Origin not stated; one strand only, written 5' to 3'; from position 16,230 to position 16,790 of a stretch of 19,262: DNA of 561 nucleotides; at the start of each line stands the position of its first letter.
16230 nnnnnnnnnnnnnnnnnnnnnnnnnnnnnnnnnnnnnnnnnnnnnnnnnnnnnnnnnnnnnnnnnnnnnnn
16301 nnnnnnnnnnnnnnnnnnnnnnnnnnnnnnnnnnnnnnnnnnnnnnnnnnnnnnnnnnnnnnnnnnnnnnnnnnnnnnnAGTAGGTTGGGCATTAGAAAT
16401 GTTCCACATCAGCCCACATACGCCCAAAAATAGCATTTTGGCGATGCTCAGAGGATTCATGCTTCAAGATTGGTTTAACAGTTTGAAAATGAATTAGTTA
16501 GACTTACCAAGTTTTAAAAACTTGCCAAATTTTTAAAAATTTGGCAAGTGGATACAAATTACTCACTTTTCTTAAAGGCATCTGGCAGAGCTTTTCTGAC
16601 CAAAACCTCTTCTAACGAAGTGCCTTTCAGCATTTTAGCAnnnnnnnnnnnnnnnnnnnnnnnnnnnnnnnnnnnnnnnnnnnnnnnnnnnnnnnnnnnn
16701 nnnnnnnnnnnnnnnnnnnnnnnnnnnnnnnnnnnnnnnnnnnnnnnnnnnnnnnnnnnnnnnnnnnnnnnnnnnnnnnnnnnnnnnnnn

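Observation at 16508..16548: Perfect 28-bp palindrome and a related palindrome family sharing a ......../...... half-site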

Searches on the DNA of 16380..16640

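Call 34: search_rna_families(source=window, start=16380, end=16640, threshold=evalue, max_evalue=10)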
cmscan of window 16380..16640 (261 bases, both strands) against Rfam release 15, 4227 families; matches with E-value up to 10: 26.
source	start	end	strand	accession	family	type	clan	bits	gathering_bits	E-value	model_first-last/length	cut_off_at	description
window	16518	16594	-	RF00964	mir-938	Gene; miRNA;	-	21.1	84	0.054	1-81/81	no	mir-938 microRNA precursor family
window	16477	16595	+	RF01465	rli31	Gene; sRNA;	-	20.5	80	0.57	1-115/115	no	Listeria sRNA rli31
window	16512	16538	-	RF04225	MIR7502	Gene; miRNA;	-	19.2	71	7.5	1-143/143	no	MIR7502 microRNA precursor family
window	16502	16549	-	RF01096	PK-HAV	Cis-reg;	-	18.9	50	6.5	1-56/56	no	HepA virus 3'-terminal pseudoknot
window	16507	16561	-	RF04064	MIR5267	Gene; miRNA;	-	18.6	87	1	1-81/81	no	MIR5267 microRNA precursor family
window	16509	16531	-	RF01113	BMV3_UPD-PK3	Cis-reg;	-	18.6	36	2.1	1-23/23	no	Pseudoknot of upstream pseudoknot domain (UPD) of the 3'UTR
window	16490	16557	-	RF02579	tsr26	Gene; sRNA;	-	18.2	141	2.1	1-122/122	no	S. aureus tsr26 small RNA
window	16470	16557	+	RF00042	CopA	Gene; antisense;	-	17.7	60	0.88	1-92/92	no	CopA-like RNA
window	16503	16548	-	RF03743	MIR7696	Gene; miRNA;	-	17.1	83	1.1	1-88/88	no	MIR7696 microRNA precursor family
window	16518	16551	-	RF03714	MIR774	Gene; miRNA;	-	16.7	80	1.3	1-98/98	no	MIR774 microRNA precursor family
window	16513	16565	+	RF01094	RF_site6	Cis-reg; frameshift_element;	-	16.6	90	4.8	1-118/118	no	Polymerase ribosomal frameshift site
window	16523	16546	-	RF03596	mir-5880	Gene; miRNA;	-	16.2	97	1.3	1-79/79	no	mir-5880 microRNA precursor family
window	16494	16619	+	RF04205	MIR2606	Gene; miRNA;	-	16.1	139.7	7.8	42-124/165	no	MIR2606 microRNA precursor family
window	16511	16584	+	RF02579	tsr26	Gene; sRNA;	-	16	141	6.6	1-122/122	no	S. aureus tsr26 small RNA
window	16521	16548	+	RF03743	MIR7696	Gene; miRNA;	-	15.7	83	2.6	1-88/88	no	MIR7696 microRNA precursor family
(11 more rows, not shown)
